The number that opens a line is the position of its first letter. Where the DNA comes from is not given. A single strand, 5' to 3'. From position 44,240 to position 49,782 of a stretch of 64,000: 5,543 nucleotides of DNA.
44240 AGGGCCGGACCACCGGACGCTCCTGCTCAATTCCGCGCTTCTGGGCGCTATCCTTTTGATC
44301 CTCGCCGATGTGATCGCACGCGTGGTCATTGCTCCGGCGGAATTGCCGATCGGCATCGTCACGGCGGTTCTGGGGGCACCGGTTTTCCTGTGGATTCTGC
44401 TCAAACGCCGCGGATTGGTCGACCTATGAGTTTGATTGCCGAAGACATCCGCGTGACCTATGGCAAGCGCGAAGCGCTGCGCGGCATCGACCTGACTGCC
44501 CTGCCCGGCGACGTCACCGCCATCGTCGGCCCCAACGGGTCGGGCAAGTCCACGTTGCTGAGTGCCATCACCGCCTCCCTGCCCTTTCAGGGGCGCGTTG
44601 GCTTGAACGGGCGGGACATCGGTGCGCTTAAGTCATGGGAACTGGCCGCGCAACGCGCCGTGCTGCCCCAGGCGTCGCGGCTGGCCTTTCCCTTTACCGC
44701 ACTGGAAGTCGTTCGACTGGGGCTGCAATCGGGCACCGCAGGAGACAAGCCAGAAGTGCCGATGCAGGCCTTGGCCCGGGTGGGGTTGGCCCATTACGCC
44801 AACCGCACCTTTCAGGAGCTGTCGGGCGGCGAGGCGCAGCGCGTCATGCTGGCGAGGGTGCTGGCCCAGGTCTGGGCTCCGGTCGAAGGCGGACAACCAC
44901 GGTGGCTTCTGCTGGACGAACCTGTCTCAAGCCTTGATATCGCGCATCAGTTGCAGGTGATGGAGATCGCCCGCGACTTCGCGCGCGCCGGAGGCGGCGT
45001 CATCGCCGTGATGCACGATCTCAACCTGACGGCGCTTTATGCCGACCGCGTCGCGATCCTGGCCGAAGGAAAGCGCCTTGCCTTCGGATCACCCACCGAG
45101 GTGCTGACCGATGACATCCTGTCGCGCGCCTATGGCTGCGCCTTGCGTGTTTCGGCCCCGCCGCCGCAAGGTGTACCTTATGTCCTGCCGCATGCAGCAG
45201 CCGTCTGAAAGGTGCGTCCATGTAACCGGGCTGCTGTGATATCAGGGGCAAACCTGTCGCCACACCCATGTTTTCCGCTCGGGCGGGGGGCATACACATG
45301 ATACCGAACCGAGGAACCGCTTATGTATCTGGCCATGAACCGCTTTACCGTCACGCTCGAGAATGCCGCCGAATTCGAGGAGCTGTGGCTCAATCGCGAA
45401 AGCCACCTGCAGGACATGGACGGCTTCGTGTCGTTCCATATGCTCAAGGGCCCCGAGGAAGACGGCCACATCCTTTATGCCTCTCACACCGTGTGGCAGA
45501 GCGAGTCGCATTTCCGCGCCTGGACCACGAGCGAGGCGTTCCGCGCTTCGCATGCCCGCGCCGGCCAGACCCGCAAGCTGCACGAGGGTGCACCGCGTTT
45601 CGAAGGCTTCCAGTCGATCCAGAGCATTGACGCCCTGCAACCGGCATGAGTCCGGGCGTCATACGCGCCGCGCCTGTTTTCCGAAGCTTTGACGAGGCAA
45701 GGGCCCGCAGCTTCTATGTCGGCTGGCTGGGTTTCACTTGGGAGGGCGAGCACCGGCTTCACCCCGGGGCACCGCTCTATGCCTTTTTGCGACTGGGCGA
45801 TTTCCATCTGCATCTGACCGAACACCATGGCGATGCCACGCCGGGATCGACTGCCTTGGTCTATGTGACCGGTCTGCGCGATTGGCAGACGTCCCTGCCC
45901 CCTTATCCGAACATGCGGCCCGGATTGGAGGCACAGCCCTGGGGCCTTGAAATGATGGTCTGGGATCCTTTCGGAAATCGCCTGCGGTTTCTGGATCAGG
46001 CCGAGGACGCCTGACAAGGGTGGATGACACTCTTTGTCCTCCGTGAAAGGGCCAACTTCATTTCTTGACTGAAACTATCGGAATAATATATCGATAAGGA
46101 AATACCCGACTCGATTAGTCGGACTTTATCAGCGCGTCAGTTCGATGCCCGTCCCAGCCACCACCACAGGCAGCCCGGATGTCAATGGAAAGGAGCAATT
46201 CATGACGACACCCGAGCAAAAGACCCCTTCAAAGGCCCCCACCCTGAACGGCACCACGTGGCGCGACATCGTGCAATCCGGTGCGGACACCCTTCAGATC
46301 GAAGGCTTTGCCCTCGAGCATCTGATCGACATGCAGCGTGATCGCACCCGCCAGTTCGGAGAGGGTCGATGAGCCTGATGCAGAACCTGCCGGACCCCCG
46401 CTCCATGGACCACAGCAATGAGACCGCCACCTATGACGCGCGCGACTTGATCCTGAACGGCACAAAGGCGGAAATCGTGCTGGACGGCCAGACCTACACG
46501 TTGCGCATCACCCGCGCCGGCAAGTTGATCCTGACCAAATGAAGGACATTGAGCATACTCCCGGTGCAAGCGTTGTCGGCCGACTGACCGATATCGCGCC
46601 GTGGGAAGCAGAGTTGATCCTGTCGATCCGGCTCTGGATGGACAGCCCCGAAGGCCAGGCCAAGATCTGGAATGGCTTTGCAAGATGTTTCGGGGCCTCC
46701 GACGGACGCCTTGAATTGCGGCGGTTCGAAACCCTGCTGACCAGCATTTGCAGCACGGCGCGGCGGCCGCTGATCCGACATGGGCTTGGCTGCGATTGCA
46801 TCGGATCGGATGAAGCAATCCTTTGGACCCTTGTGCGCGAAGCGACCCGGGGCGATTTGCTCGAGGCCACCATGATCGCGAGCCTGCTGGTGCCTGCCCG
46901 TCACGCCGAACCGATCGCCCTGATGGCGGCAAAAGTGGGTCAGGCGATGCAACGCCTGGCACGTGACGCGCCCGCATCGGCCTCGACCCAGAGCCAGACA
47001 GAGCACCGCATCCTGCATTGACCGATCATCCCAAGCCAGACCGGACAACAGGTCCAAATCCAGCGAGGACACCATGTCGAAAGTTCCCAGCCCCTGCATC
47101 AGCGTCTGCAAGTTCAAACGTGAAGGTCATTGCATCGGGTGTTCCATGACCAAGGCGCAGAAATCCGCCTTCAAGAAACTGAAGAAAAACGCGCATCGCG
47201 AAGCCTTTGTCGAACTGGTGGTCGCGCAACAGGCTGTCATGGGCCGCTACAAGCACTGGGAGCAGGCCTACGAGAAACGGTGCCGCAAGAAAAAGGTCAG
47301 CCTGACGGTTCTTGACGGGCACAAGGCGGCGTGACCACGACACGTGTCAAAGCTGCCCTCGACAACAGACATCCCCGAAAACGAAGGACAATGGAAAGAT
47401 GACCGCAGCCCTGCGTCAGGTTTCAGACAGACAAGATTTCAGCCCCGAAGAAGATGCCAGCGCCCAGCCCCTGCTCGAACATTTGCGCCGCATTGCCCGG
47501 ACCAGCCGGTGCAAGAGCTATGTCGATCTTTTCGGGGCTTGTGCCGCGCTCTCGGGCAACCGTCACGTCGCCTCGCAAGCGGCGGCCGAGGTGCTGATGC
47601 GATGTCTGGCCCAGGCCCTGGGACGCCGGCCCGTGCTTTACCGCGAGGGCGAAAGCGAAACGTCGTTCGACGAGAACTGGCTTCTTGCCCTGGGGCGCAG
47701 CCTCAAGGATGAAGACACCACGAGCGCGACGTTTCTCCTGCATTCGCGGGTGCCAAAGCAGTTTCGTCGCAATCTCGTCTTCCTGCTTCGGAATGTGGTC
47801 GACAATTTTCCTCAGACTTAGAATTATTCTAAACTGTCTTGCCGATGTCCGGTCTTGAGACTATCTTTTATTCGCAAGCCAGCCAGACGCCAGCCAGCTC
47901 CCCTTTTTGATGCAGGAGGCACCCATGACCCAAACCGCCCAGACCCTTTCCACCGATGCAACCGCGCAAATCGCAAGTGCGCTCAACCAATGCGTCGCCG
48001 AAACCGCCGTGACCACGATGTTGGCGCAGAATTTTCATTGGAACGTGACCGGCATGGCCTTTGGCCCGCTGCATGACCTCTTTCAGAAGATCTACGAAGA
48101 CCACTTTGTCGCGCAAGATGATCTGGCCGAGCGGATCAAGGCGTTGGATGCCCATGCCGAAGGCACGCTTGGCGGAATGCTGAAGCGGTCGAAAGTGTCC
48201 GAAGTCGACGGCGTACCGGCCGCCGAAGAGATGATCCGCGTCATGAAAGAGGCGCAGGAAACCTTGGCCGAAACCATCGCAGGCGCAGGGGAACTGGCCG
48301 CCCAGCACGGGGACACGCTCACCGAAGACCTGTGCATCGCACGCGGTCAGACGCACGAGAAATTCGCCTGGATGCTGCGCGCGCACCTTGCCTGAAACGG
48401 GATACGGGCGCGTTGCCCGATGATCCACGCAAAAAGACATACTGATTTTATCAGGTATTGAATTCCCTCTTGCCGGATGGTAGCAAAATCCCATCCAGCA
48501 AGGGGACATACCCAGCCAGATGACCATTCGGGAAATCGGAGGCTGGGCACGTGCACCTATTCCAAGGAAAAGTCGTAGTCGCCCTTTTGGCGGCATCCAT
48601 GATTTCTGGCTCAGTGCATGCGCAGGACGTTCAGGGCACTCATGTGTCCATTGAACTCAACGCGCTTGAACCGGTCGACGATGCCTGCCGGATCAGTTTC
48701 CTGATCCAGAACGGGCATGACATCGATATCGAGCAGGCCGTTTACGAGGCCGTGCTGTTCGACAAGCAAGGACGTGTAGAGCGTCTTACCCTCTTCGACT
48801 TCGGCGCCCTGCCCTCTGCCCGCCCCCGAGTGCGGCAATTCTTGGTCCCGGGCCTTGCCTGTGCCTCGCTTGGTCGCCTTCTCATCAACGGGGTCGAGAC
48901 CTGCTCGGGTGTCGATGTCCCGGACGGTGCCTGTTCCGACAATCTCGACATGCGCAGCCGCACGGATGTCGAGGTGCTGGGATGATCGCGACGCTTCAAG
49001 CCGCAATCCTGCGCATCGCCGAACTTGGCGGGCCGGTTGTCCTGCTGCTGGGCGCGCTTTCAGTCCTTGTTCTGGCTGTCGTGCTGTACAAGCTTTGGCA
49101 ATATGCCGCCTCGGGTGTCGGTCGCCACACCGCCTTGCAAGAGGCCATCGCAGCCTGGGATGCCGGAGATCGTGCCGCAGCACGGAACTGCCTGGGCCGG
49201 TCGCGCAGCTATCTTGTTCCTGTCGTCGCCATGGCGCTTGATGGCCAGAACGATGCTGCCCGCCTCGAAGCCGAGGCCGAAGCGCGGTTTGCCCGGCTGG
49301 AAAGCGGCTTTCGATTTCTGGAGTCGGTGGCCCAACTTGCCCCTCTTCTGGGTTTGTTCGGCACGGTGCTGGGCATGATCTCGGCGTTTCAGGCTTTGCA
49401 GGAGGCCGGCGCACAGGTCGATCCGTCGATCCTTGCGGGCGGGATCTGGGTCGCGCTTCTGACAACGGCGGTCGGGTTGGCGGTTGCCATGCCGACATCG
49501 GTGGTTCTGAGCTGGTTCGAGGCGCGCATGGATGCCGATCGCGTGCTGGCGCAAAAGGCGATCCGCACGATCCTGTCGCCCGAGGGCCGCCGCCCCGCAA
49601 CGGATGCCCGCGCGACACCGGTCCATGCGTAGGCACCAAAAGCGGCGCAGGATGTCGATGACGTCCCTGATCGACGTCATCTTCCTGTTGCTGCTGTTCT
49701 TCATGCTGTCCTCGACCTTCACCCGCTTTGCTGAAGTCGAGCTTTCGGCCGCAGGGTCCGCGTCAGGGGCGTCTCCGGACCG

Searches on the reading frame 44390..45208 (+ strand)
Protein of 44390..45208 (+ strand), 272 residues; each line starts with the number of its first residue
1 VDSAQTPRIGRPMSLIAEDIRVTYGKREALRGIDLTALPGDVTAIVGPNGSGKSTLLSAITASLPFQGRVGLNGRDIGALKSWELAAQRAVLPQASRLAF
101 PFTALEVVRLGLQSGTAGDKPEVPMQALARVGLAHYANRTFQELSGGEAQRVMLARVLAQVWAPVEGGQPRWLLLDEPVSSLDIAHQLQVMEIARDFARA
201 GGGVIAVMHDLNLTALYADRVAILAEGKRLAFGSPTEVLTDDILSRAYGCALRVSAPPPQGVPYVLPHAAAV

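Call 31: search_protein_families(library=pfam, proteins=[window:44390-45208:+], max_evalue=0.001)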
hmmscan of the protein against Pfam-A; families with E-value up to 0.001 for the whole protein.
window:44390-45208:+ (272 aa): 5 families
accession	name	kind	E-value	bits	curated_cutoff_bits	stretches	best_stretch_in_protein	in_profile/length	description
PF00005.33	ABC_tran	-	2.3e-23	83.8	25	1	30-179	1-136/137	ABC transporter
PF13304.12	AAA_21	-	8.3e-10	39.6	27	1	42-61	1-20/304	AAA domain, putative AbiEii toxin, Type IV TA system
PF02463.25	SMC_N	-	1.3e-07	31.7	40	1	41-72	25-56/220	RecF/RecN/SMC N terminal domain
PF13476.12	AAA_23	-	1.4e-06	29.6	27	1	40-64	19-43/201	AAA domain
PF13555.12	AAA_29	-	4e-06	26.9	27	1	40-64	22-46/61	P-loop containing region of AAA domain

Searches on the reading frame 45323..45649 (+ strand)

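Call 31: search_protein_families(library=pfam, proteins=[window:45323-45649:+], max_evalue=0.001)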
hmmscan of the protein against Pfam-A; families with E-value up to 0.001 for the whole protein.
window:45323-45649:+ (108 aa): 1 family
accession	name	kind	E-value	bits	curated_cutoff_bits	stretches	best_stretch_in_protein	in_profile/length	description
PF03992.22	ABM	-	1.1e-16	61.2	23.1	1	1-78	1-77/78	Antibiotic biosynthesis monooxygenase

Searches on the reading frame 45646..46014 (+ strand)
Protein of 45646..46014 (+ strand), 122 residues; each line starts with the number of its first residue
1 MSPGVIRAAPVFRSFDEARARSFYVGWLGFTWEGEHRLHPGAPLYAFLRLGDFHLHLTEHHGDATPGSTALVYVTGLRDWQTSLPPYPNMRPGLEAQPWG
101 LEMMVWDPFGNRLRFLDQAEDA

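Call 31: search_protein_families(library=pfam, proteins=[window:45646-46014:+], max_evalue=0.001)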
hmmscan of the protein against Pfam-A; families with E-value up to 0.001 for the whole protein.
window:45646-46014:+ (122 aa): 1 family
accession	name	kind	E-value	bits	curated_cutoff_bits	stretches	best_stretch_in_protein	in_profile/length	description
PF19581.5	Glyoxalase_7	-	2.5e-29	102.3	23.6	1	7-120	15-131/133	Glyoxalase superfamily protein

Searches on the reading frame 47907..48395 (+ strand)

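Call 32: search_protein_families(library=pfam, proteins=[window:47907-48395:+], max_evalue=0.001)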
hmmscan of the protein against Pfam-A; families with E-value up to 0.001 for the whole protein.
window:47907-48395:+ (162 aa): 1 family
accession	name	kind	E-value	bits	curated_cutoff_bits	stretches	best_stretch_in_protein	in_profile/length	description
PF00210.30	Ferritin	-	1.6e-18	67.5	24.5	1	24-161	2-136/142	Ferritin-like domain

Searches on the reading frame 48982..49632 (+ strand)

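Call 32: search_protein_families(library=pfam, proteins=[window:48982-49632:+], max_evalue=0.001)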
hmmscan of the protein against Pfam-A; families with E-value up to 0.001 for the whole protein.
window:48982-49632:+ (216 aa): 1 family
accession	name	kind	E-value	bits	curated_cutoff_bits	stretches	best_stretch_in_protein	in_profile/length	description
PF01618.21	MotA_ExbB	-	2.3e-28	98.9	22.9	1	91-185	27-120/127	MotA/TolQ/ExbB proton channel family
